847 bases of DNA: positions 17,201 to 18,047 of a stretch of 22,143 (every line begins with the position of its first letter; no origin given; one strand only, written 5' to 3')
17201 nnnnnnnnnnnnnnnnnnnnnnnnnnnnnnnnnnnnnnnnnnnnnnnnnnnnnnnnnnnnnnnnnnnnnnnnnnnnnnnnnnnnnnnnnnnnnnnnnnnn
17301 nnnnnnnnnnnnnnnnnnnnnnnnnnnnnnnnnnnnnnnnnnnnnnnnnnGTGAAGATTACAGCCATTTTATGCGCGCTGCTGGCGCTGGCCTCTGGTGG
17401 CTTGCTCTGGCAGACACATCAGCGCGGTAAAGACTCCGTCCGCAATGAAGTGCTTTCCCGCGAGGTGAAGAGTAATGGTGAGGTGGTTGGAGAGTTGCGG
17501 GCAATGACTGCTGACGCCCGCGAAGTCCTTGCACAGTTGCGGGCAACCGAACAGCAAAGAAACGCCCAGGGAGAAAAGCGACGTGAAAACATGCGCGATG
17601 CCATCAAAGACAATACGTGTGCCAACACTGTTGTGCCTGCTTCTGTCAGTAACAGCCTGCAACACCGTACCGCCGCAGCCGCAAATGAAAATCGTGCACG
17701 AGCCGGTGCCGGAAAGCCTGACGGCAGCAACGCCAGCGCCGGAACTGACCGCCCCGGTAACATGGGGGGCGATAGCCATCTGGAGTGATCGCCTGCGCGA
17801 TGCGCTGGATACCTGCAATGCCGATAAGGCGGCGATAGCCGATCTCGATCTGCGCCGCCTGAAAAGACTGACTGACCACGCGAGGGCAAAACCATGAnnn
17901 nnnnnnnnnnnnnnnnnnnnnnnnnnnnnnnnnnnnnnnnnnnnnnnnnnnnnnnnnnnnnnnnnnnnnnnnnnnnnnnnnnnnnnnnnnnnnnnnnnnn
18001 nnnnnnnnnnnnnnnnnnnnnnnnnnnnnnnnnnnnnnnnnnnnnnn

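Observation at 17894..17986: Unannotated 30-aa transmembrane peptide coupled to the o-spanin stop, where P2 has no gene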

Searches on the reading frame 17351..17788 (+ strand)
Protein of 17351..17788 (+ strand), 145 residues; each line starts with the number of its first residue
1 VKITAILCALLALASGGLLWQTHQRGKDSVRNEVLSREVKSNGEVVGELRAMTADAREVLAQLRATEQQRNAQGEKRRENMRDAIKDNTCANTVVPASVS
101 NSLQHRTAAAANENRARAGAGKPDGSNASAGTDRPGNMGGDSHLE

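Call 8: search_protein_families(library=phrogs, proteins=[window:17351-17788:+], max_evalue=1)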
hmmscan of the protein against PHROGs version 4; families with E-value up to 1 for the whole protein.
window:17351-17788:+ (145 aa): 11 families
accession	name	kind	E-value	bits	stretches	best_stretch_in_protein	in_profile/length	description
phrog_214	-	lysis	2.8e-26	93.4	1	2-132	10-140/176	Rz-like spanin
phrog_5151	-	lysis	8.4e-06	27.1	1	4-111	11-108/111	Rz-like spanin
phrog_89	-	lysis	9.6e-06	26.6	1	3-126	4-138/143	Rz-like spanin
phrog_739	-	lysis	0.0003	22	1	3-88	7-92/122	Rz-like spanin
phrog_2975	-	lysis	0.0029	18.6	1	3-119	7-122/136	Rz-like spanin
phrog_9841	-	lysis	0.0084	17.3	1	1-108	13-118/120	Rz-like spanin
phrog_1152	-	lysis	0.011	16.7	1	4-86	12-93/127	Rz-like spanin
phrog_2466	-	lysis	0.079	13.7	1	4-125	7-128/172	Rz-like spanin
phrog_19849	-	unknown function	0.17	13.4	1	49-124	20-93/99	-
phrog_24998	-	unknown function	0.2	12.8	1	57-100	74-115/122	-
phrog_12511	-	unknown function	0.28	12.3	1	3-44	7-46/109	-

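Call 9: search_protein_families(library=pfam, proteins=[window:17351-17788:+], max_evalue=1)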
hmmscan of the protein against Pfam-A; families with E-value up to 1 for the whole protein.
window:17351-17788:+ (145 aa): 6 families
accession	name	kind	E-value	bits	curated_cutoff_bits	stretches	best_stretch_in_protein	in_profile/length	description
PF13567.11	DUF4131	-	0.014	15.5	31.6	1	5-67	33-95/165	Domain of unknown function (DUF4131)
PF14155.11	DUF4307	-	0.029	14.7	27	1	3-76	5-79/111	Domain of unknown function (DUF4307)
PF10828.13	DUF2570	-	0.052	14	26.6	1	28-104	26-104/108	Protein of unknown function (DUF2570)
PF06391.18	MAT1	-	0.098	13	25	1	31-90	117-176/201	CDK-activating kinase assembly factor MAT1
PF05549.16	Allexi_40kDa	-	0.1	12.5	26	1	9-95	42-127/271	Allexivirus 40kDa protein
PF16522.10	FliS_cochap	-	0.11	12.8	43.2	1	24-87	18-82/149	Flagellar FLiS export co-chaperone, HP1076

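Call 14: find_related_loci(query=window:17351-17788:+, collection=viral_contigs, flank=3000)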
Query window:17351-17788:+ (145 aa) in viral_contigs; peptide patterns used: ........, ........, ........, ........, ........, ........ (x = any residue, [..] = any of these).
53 stretches matched a pattern; 29 encode a relative of the query (tblastn E <= 1e-3); 28 distinct loci.
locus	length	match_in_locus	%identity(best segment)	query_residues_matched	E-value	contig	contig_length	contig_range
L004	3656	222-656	91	1-145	5e-86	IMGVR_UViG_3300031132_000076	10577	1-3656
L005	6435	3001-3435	87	1-145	3e-81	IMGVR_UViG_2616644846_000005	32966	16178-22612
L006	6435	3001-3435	91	1-145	1e-79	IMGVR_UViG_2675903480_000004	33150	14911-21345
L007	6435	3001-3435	92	1-145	1e-79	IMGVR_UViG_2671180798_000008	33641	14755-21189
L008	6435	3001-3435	90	1-145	5e-78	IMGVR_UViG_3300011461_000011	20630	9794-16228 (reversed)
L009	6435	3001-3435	92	1-145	8e-76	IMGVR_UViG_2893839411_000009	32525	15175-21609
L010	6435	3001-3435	92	1-145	2e-74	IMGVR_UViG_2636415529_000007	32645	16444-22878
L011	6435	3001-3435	91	1-145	7e-74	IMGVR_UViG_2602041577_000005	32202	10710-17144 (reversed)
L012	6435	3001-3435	86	1-145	2e-73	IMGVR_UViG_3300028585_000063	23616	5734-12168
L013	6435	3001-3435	91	1-145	2e-73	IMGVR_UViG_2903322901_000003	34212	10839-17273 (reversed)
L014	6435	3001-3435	91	1-145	2e-73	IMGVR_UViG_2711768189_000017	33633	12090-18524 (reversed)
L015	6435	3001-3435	90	1-145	2e-73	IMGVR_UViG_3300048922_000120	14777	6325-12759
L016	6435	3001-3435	90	1-145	1e-73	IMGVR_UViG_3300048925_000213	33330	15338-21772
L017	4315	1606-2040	90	1-145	6e-73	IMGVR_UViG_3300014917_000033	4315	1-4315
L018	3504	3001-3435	89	1-145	1e-72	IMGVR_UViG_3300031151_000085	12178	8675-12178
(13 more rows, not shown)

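Call 20: search_dna_similar(query=window:17351-17788:+, collection=phages, mode=protein, max_evalue=0.001, max_rows=60)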
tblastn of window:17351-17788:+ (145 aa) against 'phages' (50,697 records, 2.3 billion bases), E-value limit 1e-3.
Records with a match: 47; places in all: 47; records where one place covers at least 80% of the query: 29.
Best place of each record, by identity: 90-95% 2; <60% 45.
By first word of the organism name: Klebsiella 29; Escherichia 13; Enterobacter 2; Xuanwuvirus 2; Citrobacter 1.
By host as written in the record: Klebsiella pneumoniae 23; Escherichia coli 3; Enterobacter cloacae 2; Klebsiella pneumoniae ST16-OXA48 2; Klebsiella pneumoniae KH43 2; Escherichia coli K88 2; - 2; Escherichia coli 503458 2; and 7 more.
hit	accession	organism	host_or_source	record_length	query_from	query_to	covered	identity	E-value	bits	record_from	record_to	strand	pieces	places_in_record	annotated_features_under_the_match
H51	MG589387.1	Enterobacter phage phiT5282H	Enterobacter cloacae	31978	1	145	100%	91.0%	1e-60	206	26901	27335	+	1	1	hypothetical protein (x2)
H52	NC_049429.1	Enterobacter phage phiT5282H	Enterobacter cloacae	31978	1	145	100%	91.0%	1e-60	206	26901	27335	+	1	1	Rz-like spanin | endolysin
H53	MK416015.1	Klebsiella phage ST16-OXA48phi5.4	Klebsiella pneumoniae ST16-OXA48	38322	20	139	83%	38.3%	2e-15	77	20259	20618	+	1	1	hypothetical protein | peptidase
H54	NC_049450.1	Klebsiella phage ST16-OXA48phi5.4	Klebsiella pneumoniae ST16-OXA48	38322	20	139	83%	38.3%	2e-15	77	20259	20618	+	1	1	Rz-like spanin (x2)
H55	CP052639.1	Klebsiella pneumoniae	Homo sapiens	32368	20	145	87%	35.4%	1e-13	72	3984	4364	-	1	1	DUF2570 domain-containing protein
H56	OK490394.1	Klebsiella phage Kp4845-1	Klebsiella pneumoniae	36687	20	139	83%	36.7%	4e-14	74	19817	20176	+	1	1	record has no annotation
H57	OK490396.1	Klebsiella phage Kp4846-1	Klebsiella pneumoniae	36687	20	139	83%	36.7%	4e-14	74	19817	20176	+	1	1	record has no annotation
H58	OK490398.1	Klebsiella phage Kp4847-1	Klebsiella pneumoniae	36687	20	139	83%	36.7%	4e-14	74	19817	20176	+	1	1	record has no annotation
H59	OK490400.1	Klebsiella phage Kp4848-1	Klebsiella pneumoniae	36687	20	139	83%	36.7%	4e-14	74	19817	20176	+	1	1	record has no annotation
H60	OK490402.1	Klebsiella phage Kp4849-1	Klebsiella pneumoniae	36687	20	139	83%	36.7%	4e-14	74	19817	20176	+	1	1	record has no annotation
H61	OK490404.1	Klebsiella phage Kp4850-1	Klebsiella pneumoniae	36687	20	139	83%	36.7%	4e-14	74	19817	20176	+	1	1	record has no annotation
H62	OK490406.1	Klebsiella phage Kp4851-1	Klebsiella pneumoniae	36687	20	139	83%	36.7%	4e-14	74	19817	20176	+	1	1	record has no annotation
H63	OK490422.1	Klebsiella phage Kp4867-1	Klebsiella pneumoniae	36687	20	139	83%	36.7%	4e-14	74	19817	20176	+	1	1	record has no annotation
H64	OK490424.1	Klebsiella phage Kp4868-1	Klebsiella pneumoniae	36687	20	139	83%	36.7%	4e-14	74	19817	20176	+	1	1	record has no annotation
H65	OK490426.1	Klebsiella phage Kp4869-1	Klebsiella pneumoniae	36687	20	139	83%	36.7%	4e-14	74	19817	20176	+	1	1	record has no annotation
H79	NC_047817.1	Klebsiella phage 3LV2017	Klebsiella pneumoniae KH43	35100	20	140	83%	34.4%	4e-12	68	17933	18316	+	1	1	Rz-like spanin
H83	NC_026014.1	Escherichia phage P88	Escherichia coli K88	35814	20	104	59%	35.6%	8e-8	56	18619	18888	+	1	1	DUF2570 domain-containing protein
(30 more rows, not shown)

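Call 21: get_annotated_region(hit=H54, flank=2000)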
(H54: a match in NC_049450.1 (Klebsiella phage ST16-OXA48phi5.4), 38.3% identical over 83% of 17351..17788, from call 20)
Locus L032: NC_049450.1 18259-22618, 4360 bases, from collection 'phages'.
description: Klebsiella phage ST16-OXA48phi5.4, complete genome.
organism: Klebsiella phage ST16-OXA48phi5.4 (NCBI taxid 2510483)
taxonomy: Viruses; Duplodnaviria; Heunggongvirae; Uroviricota; Caudoviricetes; Peduoviridae; Reipivirus; Reipivirus ST16OXA48phi54
host: Klebsiella pneumoniae ST16-OXA48; source: -; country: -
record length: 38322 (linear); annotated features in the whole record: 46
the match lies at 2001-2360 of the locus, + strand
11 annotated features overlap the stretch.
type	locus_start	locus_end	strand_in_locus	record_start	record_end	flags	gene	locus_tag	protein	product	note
CDS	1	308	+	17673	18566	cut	-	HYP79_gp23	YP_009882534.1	terminase small subunit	-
CDS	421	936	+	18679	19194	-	-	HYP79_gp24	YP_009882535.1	head-tail adaptor Ad1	-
CDS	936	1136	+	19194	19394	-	-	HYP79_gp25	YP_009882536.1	baseplate hub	-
CDS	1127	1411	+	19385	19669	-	-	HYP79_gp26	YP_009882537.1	tail protein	-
CDS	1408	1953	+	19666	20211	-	-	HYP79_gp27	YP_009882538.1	endolysin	-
CDS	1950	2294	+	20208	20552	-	-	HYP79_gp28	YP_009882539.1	Rz-like spanin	Hypothetical protein T653 06895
CDS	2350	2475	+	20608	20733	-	-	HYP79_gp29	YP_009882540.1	Rz-like spanin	-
CDS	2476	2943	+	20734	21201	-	-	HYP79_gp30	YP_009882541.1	tail protein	-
CDS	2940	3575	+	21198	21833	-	-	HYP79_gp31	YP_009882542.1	virion morphogenesis protein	-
CDS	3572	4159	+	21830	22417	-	-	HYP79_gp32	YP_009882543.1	baseplate spike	-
CDS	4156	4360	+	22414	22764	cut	-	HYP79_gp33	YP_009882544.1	baseplate wedge subunit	-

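Call 22: get_annotated_region(hit=H79, flank=2000)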
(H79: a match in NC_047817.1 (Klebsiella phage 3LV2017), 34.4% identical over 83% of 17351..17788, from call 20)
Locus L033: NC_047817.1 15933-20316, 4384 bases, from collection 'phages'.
description: Klebsiella phage 3 LV-2017, complete genome.
organism: Klebsiella phage 3LV2017 (NCBI taxid 1960657)
taxonomy: Viruses; Duplodnaviria; Heunggongvirae; Uroviricota; Caudoviricetes; Peduoviridae; Reginaelenavirus; Reginaelenavirus rv3LV2017
host: Klebsiella pneumoniae KH43; source: -; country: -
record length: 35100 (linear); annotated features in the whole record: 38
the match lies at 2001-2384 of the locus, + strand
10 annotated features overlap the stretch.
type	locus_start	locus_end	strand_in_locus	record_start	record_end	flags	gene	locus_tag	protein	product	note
CDS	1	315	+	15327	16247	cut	-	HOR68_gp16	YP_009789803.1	terminase small subunit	-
CDS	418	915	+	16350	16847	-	-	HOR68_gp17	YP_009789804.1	head-tail adaptor Ad1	-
CDS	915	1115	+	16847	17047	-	-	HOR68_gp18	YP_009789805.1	baseplate hub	-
CDS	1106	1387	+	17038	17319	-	-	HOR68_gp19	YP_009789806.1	holin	-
CDS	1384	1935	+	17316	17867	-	-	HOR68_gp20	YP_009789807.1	endolysin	-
CDS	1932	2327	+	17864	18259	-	-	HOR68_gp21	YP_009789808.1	Rz-like spanin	-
CDS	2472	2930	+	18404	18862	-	-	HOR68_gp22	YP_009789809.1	tail terminator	-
CDS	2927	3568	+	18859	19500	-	-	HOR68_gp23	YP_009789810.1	virion morphogenesis protein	-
CDS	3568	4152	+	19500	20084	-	-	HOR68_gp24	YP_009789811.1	baseplate spike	-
CDS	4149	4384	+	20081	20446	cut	-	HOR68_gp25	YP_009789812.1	baseplate wedge subunit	-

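Call 23: get_annotated_region(hit=H83, flank=2000)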
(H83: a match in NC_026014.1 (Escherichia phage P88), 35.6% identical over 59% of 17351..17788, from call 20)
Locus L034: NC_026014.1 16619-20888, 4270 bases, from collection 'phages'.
description: Enterobacteria phage P88, complete genome.
organism: Escherichia phage P88 (NCBI taxid 1567486)
taxonomy: Viruses; Duplodnaviria; Heunggongvirae; Uroviricota; Caudoviricetes; Peduoviridae; Xuanwuvirus; Xuanwuvirus P88
host: Escherichia coli K88; source: -; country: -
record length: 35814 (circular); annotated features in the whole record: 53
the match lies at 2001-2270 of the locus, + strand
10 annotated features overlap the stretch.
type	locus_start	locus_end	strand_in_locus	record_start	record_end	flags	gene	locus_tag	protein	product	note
CDS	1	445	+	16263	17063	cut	-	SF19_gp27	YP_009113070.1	terminase small subunit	-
CDS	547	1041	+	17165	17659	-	-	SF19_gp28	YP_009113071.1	head-tail adaptor Ad1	capsid assembly protein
CDS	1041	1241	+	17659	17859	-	-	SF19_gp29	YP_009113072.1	baseplate hub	-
CDS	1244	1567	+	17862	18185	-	-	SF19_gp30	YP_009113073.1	holin/anti-holin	-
CDS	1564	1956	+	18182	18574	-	-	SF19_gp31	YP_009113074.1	endolysin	Peptidase M15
CDS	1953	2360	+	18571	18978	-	-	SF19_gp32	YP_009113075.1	DUF2570 domain-containing protein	-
CDS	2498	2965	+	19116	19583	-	-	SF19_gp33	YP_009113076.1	tail protein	-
CDS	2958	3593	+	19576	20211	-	-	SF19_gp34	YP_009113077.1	virion morphogenesis protein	-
CDS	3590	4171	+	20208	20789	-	-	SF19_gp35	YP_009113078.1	baseplate assembly protein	-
CDS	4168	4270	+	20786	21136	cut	-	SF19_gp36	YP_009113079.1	baseplate wedge subunit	-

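Call 27: find_homologous_proteins(query=window:17351-17788:+, max_evalue=0.00001)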
Query window:17351-17788:+ (145 aa): 29 proteins with E <= 0.00001 among 264 candidates.
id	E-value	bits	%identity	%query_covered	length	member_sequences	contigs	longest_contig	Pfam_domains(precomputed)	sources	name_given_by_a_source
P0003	2.7e-81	288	96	100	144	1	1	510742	PF10828.15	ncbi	ncbi:TPA: DUF2570 domain-containing protein [Enterobacter roggenkampii]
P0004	4.8e-78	278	92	100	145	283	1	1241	PF10828.15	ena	-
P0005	5.1e-78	277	92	100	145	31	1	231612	PF10828.15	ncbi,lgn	ncbi:TPA: DUF2570 domain-containing protein [Enterobacter hormaechei subsp. xiangfangensis]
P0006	2.9e-77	275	91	100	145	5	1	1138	PF10828.15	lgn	-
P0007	4.5e-77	274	90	100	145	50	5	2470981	PF10828.15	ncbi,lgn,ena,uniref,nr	ncbi:DUF2570 domain-containing protein [Enterobacter hormaechei subsp. hoffmannii]|uniref:DUF2570 do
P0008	1.5e-74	266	88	100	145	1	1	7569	PF10828.15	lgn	-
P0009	6.5e-74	264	87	100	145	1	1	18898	PF10828.15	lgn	-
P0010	8.0e-74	264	88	100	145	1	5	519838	PF10828.15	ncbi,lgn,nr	ncbi:DUF2570 domain-containing protein [Escherichia coli]|nr:DUF2570 domain-containing protein [Esch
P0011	8.0e-73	261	86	100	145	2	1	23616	PF10828.15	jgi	-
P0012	1.6e-72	260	86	100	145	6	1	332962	PF10828.15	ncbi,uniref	ncbi:DUF2570 domain-containing protein [Erwinia aphidicola]|uniref:DUF2570 domain-containing protein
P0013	2.2e-70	253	84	100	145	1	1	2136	PF10828.15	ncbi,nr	ncbi:DUF2570 domain-containing protein [Kosakonia cowanii]|nr:DUF2570 domain-containing protein [Kos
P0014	2.9e-69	249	83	100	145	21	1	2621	PF10828.15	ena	-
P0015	6.2e-67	242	86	94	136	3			PF10828.15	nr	nr:DUF2570 domain-containing protein [Enterobacter oligotrophicus]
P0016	1.1e-66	241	86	94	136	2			PF10828.15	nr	nr:DUF2570 domain-containing protein [Enterobacter hormaechei]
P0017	1.5e-66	240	80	100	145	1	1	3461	PF10828.15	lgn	-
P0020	1.9e-57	211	72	100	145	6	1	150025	PF10828.15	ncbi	ncbi:DUF2570 domain-containing protein [Yersinia enterocolitica]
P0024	3.7e-48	181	63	100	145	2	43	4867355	PF10828.15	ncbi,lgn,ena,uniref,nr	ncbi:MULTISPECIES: DUF2570 domain-containing protein [Citrobacter freundii complex]|uniref:DUF2570 d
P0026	8.3e-48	180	64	100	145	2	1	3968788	PF10828.15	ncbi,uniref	ncbi:DUF2570 domain-containing protein [Edwardsiella piscicida]|uniref:DUF2570 domain-containing pro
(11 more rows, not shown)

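Call 29: find_encoding_contigs(protein=P0020, flank=2500, max_places=2)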
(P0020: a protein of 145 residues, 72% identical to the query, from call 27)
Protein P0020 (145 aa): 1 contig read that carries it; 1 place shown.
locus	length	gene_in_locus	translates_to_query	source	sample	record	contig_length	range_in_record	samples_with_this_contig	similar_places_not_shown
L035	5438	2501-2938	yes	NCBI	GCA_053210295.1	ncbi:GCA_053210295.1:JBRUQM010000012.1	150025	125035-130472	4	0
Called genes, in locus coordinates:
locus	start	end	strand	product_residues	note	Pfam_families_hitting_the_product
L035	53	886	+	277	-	PF05944:Phage_term_smal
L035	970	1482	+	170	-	PF05926:Phage_GPL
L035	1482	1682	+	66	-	PF05489:Phage_tail_X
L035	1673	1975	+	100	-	-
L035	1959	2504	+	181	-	PF00959:Phage_lysozyme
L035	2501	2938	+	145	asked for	PF10828:DUF2570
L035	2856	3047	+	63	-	PF23793:LysC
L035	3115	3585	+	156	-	PF06891:P2_Phage_GpR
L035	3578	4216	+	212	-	PF05069:Phage_tail_S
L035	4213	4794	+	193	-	PF04717:Phage_base_V, PF18715:Phage_spike, PF18946:Apex (weak)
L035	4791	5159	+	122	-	PF04965:GPW_gp25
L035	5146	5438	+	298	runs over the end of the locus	PF26776:Baseplate_J_N, PF26078:Baseplate_J_M, PF26079:Baseplate_J_C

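Call 30: find_encoding_contigs(protein=P0024, flank=2500, max_places=3)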
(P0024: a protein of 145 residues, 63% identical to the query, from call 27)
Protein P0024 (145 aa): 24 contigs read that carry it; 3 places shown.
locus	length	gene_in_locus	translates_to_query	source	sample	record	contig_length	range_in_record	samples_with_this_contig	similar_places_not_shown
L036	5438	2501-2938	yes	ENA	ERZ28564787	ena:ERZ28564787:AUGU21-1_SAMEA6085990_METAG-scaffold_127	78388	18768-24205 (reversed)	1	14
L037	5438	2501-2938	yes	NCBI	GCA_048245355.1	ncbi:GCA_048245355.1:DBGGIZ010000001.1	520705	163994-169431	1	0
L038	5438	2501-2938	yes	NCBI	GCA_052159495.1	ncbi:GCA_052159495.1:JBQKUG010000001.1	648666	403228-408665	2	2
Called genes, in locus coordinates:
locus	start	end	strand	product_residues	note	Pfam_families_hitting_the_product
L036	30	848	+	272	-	PF05944:Phage_term_smal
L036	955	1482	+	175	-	PF05926:Phage_GPL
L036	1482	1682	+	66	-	PF05489:Phage_tail_X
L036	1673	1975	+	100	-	-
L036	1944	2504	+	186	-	PF00959:Phage_lysozyme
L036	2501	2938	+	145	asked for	PF10828:DUF2570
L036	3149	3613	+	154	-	PF06891:P2_Phage_GpR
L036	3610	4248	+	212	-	PF05069:Phage_tail_S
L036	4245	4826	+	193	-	PF04717:Phage_base_V, PF18715:Phage_spike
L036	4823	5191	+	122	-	PF04965:GPW_gp25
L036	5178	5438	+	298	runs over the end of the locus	PF26776:Baseplate_J_N, PF26078:Baseplate_J_M, PF26079:Baseplate_J_C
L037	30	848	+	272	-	PF05944:Phage_term_smal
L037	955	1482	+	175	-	PF05926:Phage_GPL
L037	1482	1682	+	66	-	PF05489:Phage_tail_X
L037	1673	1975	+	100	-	-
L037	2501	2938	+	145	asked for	PF10828:DUF2570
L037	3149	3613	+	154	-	PF06891:P2_Phage_GpR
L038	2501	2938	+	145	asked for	PF10828:DUF2570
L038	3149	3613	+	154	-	PF06891:P2_Phage_GpR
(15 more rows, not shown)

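Call 31: find_encoding_contigs(protein=P0026, flank=2500, max_places=2)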
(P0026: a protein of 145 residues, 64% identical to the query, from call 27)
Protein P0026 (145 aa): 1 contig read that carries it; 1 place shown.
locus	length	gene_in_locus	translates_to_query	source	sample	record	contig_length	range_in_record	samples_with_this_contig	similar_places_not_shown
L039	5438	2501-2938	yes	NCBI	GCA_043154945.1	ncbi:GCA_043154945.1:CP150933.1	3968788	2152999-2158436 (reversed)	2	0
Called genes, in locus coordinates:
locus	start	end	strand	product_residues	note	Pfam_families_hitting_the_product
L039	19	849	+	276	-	PF05944:Phage_term_smal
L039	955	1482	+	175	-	PF05926:Phage_GPL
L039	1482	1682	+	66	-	PF05489:Phage_tail_X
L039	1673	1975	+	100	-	-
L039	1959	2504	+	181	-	PF00959:Phage_lysozyme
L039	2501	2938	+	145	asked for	PF10828:DUF2570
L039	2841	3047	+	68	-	PF23793:LysC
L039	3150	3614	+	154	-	PF06891:P2_Phage_GpR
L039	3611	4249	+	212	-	PF05069:Phage_tail_S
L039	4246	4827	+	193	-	PF04717:Phage_base_V, PF18715:Phage_spike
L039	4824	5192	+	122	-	PF04965:GPW_gp25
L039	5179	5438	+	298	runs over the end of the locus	PF26776:Baseplate_J_N, PF26078:Baseplate_J_M, PF26079:Baseplate_J_C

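Call 32: find_encoding_contigs(protein=P0012, flank=2500, max_places=2)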
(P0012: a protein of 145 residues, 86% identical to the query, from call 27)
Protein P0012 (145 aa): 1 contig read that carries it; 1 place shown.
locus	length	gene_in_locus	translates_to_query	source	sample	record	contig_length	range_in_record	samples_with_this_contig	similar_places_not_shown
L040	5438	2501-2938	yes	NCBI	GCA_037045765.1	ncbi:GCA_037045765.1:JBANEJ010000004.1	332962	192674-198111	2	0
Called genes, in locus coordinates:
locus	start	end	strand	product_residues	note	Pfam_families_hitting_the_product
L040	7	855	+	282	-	PF05944:Phage_term_smal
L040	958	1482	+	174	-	PF05926:Phage_GPL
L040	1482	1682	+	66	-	PF05489:Phage_tail_X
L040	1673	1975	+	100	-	-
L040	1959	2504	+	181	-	PF00959:Phage_lysozyme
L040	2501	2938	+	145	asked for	PF10828:DUF2570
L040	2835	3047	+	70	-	PF23793:LysC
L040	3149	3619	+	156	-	PF06891:P2_Phage_GpR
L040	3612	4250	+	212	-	PF05069:Phage_tail_S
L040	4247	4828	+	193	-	PF04717:Phage_base_V, PF18715:Phage_spike, PF18946:Apex (weak)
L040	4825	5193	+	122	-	PF04965:GPW_gp25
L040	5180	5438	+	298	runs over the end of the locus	PF26776:Baseplate_J_N, PF26078:Baseplate_J_M, PF26079:Baseplate_J_C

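Call 35: find_related_loci(query=A1, collection=genome_contigs, flank=2500)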
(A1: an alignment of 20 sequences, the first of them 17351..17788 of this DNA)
Query A1 (145 aa) in genome_contigs; peptide patterns used: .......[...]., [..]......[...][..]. (x = any residue, [..] = any of these).
66 stretches matched a pattern; 12 encode a relative of the query (tblastn E <= 1e-3); 12 distinct loci.
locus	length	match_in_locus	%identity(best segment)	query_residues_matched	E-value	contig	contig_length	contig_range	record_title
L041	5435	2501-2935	91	1-145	2e-79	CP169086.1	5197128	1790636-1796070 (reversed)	Enterobacter hormaechei strain B17-3 chromosome, complete genome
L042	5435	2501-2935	90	1-145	7e-66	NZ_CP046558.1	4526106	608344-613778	Pantoea stewartii subsp. stewartii strain ATCC 8199 chromosome, complete genome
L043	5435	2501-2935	87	1-145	1e-81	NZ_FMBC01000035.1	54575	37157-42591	Kosakonia oryziphila strain REICA_142, whole genome shotgun sequence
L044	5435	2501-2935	63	1-145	5e-57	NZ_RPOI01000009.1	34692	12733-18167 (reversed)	Citrobacter youngae strain CCUG 30791 citrobacter_youngae_CCUG30791T_0000009, whole genome shotgun sequence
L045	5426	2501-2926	65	4-145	8e-56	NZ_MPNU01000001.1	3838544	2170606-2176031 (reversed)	Edwardsiella piscicida strain ACC35.1 scaffold00001, whole genome shotgun sequence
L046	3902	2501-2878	49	20-145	2e-36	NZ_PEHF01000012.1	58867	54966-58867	Candidatus Symbiopectobacterium sp. 'North America' n26_c_1.7, whole genome shotgun sequence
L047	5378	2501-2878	48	20-145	2e-35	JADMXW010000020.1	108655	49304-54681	Serratia marcescens strain 1001295B_180824_A7 NODE_20_length_108655_cov_23.0559, whole genome shotgun sequence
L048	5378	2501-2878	46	20-145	4e-32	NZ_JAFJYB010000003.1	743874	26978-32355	Candidatus Symbiopectobacterium endolongispinus isolate SYM 5, whole genome shotgun sequence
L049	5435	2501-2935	44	1-145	4e-31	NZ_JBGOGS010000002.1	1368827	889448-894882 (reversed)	Symbiopectobacterium sp. RP Symbiopectobacterium_contig2, whole genome shotgun sequence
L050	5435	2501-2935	44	1-145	4e-31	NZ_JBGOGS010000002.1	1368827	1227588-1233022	Symbiopectobacterium sp. RP Symbiopectobacterium_contig2, whole genome shotgun sequence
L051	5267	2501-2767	29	13-107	4e-5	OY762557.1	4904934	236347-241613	MAG: Longimicrobiales bacterium isolate c10e2151-7d97-4465-9cf7-a78a4796a63d genome assembly, chromosome: 1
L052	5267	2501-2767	28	13-107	2e-4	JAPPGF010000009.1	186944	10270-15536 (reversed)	MAG: Gemmatimonadota bacterium isolate RHO1_bin_49 NODE_126_length_186944_cov_72.432508, whole genome shotgun sequence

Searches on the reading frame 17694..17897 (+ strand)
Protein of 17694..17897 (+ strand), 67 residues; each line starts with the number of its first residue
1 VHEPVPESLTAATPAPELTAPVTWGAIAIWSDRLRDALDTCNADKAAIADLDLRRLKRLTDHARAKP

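Call 8: search_protein_families(library=phrogs, proteins=[window:17694-17897:+], max_evalue=1)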
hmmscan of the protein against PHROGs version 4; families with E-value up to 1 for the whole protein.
window:17694-17897:+ (67 aa): 4 families
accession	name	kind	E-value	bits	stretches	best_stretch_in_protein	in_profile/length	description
phrog_3001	-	lysis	1.2e-19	71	1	4-64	5-65/70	Rz-like spanin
phrog_456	-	lysis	1.1e-12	48.6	1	3-52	38-87/102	Rz-like spanin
phrog_214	-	lysis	0.00011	23.1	1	8-52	130-174/176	Rz-like spanin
phrog_29557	-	unknown function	0.21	12.7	1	5-49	83-127/137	-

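Call 9: search_protein_families(library=pfam, proteins=[window:17694-17897:+], max_evalue=1)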
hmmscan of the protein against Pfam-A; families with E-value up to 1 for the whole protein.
window:17694-17897:+ (67 aa): 1 family
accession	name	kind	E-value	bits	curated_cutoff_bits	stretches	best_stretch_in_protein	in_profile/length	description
PF23793.1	LysC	-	3e-10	40.3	27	1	5-50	20-64/69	Rz1-like lysis system protein LysC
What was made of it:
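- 17598..17897 (+): lysC (o-spanin), the upstream gene to which the small ORF is coupled. The start that carries the lipobox is ATG 17598 (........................). Relatives are annotated from the equivalent of 17694, which lacks the lipoprotein signal. Pfam PF23793 LysC, 3e-10, and phrog_3001 (calls 8, 9).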
